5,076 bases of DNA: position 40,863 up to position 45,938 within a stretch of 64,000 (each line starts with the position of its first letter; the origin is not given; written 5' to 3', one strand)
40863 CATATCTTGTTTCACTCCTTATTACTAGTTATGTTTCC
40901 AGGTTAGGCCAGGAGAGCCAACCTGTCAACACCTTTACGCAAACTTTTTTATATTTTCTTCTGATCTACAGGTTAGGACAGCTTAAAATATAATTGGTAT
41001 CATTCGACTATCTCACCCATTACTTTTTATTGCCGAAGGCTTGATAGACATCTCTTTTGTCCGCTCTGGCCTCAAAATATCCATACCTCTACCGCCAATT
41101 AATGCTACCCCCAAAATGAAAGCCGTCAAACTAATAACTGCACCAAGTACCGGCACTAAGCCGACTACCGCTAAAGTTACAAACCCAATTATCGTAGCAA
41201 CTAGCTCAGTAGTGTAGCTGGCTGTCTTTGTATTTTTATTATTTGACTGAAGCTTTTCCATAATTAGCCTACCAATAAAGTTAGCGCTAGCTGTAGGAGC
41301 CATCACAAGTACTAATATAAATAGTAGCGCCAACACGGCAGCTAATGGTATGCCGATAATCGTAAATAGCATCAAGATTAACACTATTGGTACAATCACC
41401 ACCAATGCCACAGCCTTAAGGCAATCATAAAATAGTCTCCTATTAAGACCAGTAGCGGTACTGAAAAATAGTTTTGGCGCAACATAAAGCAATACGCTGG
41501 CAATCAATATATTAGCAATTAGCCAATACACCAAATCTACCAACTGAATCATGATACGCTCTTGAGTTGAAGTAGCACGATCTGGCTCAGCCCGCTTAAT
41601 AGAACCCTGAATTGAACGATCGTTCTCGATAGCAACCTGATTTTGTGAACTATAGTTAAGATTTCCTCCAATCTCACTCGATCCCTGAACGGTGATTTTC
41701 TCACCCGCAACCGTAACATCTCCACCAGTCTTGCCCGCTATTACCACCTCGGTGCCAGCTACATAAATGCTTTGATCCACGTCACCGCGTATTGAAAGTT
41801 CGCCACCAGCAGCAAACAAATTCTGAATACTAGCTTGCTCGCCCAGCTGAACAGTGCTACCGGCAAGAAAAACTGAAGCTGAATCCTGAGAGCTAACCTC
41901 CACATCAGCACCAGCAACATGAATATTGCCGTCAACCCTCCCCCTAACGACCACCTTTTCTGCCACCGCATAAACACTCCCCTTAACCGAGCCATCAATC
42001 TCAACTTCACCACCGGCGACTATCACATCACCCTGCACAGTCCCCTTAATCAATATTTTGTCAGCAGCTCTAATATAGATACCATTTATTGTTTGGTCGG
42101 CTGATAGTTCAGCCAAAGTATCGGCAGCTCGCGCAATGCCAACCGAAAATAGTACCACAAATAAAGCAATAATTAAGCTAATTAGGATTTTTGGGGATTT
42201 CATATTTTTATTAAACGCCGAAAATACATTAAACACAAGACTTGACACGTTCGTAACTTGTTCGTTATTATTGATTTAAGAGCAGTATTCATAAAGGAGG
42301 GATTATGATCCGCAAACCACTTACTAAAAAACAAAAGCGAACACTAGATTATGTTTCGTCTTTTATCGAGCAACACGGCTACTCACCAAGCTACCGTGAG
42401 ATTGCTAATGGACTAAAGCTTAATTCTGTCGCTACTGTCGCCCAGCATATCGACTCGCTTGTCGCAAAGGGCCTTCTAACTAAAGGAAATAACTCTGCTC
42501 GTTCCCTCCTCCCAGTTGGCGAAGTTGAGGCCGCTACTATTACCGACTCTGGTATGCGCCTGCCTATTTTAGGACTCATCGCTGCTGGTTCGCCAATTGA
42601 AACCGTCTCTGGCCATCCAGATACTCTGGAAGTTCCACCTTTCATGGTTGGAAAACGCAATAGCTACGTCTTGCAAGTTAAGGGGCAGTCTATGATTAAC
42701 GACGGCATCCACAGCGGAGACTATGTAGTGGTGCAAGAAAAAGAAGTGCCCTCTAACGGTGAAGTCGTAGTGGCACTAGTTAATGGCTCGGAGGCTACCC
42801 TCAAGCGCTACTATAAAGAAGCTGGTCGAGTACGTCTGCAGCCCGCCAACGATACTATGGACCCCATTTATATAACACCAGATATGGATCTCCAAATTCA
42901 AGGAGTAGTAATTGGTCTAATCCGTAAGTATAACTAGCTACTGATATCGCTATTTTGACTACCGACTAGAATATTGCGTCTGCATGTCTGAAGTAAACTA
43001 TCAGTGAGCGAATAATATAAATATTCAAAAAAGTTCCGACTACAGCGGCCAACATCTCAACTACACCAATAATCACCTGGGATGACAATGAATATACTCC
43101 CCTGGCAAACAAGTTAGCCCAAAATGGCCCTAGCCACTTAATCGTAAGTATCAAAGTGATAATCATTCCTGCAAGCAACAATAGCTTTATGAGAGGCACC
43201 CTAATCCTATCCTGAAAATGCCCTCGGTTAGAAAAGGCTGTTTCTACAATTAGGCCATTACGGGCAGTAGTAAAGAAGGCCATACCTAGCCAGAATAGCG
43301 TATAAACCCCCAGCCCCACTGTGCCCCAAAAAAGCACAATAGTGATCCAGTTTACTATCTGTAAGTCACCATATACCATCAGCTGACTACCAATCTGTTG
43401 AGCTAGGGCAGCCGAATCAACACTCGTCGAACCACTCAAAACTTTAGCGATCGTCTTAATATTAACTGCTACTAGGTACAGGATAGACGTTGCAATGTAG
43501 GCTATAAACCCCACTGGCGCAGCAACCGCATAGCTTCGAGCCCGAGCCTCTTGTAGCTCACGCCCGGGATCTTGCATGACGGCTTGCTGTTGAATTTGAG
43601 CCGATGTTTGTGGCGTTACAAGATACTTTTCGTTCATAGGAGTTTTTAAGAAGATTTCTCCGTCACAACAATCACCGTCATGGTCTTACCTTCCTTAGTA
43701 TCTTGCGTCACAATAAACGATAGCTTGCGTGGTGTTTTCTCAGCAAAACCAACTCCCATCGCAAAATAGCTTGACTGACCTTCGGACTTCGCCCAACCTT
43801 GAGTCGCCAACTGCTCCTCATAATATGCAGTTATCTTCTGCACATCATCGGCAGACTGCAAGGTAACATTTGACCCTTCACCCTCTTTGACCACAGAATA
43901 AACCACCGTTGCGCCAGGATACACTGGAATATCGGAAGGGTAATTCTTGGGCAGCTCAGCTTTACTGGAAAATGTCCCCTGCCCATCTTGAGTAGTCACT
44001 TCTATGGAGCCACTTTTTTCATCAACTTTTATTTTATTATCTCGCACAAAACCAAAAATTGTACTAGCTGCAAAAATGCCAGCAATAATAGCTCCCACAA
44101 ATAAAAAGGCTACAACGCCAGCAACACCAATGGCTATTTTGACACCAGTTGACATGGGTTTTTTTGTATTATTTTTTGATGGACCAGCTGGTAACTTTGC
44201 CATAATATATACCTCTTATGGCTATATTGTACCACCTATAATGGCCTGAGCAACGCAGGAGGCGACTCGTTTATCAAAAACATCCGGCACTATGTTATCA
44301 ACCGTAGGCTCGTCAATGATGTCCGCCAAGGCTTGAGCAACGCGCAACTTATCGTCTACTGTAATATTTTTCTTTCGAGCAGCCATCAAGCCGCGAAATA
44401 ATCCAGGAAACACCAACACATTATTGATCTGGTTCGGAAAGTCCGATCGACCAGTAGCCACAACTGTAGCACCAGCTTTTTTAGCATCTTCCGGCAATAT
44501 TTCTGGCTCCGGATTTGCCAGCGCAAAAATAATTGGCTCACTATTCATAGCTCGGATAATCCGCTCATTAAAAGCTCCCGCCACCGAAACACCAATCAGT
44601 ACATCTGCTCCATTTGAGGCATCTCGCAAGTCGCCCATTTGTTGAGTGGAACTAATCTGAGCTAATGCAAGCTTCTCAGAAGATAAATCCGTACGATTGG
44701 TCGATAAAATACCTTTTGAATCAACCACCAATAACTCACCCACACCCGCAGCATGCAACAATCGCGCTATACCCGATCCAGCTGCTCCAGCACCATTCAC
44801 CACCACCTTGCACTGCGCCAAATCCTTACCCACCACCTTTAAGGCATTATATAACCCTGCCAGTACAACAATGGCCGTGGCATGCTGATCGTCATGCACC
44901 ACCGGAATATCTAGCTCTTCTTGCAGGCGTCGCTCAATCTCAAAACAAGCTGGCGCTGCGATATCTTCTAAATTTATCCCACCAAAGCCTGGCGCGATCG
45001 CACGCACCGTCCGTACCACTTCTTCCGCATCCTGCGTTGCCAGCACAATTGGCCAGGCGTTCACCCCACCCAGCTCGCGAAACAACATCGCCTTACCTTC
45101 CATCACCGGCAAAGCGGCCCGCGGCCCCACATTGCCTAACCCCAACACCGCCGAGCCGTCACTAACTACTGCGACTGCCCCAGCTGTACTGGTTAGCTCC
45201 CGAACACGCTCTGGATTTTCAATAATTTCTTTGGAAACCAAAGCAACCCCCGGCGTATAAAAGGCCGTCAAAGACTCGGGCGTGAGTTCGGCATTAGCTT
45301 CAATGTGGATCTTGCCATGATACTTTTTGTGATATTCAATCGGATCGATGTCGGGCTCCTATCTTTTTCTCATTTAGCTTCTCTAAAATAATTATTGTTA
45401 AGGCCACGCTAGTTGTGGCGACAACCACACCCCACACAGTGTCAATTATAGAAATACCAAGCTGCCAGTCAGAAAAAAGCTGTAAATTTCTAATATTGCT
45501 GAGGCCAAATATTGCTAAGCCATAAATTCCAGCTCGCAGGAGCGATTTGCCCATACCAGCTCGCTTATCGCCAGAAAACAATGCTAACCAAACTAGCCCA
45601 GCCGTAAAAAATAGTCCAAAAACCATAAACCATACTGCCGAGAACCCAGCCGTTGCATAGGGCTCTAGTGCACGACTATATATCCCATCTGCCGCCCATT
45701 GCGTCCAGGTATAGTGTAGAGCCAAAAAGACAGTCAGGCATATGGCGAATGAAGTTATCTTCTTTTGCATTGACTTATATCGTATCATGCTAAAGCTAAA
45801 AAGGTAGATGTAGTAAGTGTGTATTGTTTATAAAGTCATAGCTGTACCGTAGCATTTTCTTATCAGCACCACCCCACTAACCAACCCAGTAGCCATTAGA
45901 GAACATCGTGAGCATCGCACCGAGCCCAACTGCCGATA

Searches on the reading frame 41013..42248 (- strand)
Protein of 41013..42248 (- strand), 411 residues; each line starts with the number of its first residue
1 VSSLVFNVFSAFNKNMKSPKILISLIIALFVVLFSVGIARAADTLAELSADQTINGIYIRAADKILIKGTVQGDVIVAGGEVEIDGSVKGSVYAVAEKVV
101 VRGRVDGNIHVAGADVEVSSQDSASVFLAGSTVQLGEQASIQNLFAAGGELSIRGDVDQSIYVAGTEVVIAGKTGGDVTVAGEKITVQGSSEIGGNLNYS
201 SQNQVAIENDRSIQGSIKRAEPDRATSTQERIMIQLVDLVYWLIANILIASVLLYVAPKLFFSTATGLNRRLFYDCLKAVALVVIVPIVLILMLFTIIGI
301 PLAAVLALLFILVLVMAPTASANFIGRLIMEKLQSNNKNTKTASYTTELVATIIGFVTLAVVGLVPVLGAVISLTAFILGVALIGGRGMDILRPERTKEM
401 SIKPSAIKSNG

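Call 11: search_protein_families(library=pfam, proteins=[window:41013-42248:-], max_evalue=0.001)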
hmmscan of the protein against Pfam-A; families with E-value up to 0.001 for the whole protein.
window:41013-42248:- (411 aa): 1 family
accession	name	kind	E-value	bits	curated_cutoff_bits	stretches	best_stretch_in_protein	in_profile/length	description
PF04519.19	Bactofilin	-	1.2e-08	35.5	27.9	1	49-121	4-73/98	Polymer-forming cytoskeletal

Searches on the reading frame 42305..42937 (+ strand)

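Call 11: search_protein_families(library=pfam, proteins=[window:42305-42937:+], max_evalue=0.001)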
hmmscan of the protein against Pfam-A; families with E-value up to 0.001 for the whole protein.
window:42305-42937:+ (210 aa): 2 families
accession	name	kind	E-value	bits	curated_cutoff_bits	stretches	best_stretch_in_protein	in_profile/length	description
PF00717.28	Peptidase_S24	-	2.5e-31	108.2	23.3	1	87-203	1-116/116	Peptidase S24-like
PF01726.22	LexA_DNA_bind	-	1.5e-15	57.2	23.7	1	4-66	2-64/65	LexA DNA binding domain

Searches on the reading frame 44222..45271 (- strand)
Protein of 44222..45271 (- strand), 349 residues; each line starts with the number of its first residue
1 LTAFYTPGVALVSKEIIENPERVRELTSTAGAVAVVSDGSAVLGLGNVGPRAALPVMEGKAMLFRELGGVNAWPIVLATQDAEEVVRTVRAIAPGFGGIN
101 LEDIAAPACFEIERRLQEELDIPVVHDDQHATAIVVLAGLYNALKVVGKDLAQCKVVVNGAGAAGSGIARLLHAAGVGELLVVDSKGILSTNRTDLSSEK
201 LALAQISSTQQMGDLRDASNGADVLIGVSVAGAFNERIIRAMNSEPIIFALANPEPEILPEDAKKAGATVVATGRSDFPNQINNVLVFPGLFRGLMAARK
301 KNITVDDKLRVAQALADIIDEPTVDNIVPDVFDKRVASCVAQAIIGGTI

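Call 11: search_protein_families(library=pfam, proteins=[window:44222-45271:-], max_evalue=0.001)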
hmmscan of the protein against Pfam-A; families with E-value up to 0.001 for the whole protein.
window:44222-45271:- (349 aa): 5 families
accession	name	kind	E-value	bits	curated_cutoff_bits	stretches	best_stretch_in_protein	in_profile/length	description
PF03949.21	Malic_M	-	1.1e-28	100.6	23.5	1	131-342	3-251/258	Malic enzyme, NAD binding domain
PF00390.24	malic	-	4e-24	85.9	23.1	1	2-117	21-182/182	Malic enzyme, N-terminal domain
PF00899.27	ThiF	-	1.5e-05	24.7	28.1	1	149-186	16-53/238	ThiF family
PF00208.27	ELFV_dehydrog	-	9.5e-05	22.6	23.4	1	126-202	4-80/241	Glutamate/Leucine/Phenylalanine/Valine dehydrogenase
PF01488.26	Shikimate_DH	-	0.00029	21.4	24.3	1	147-230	7-84/138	Shikimate / quinate 5-dehydrogenase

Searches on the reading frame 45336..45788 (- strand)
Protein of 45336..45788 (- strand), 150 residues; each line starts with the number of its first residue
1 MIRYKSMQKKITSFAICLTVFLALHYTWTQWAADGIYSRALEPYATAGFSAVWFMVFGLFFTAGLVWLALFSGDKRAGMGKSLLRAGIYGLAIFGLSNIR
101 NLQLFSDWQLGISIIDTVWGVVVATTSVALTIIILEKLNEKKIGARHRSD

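Call 4: search_protein_families(library=pfam, proteins=[window:45336-45788:-], max_evalue=0.01)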
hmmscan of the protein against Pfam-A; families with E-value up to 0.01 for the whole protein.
window:45336-45788:- (150 aa): 1 family
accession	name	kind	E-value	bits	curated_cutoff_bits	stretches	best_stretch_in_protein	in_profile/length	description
PF09945.14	DUF2177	-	3.8e-19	69.4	26.9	1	11-131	2-122/124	Predicted membrane protein (DUF2177)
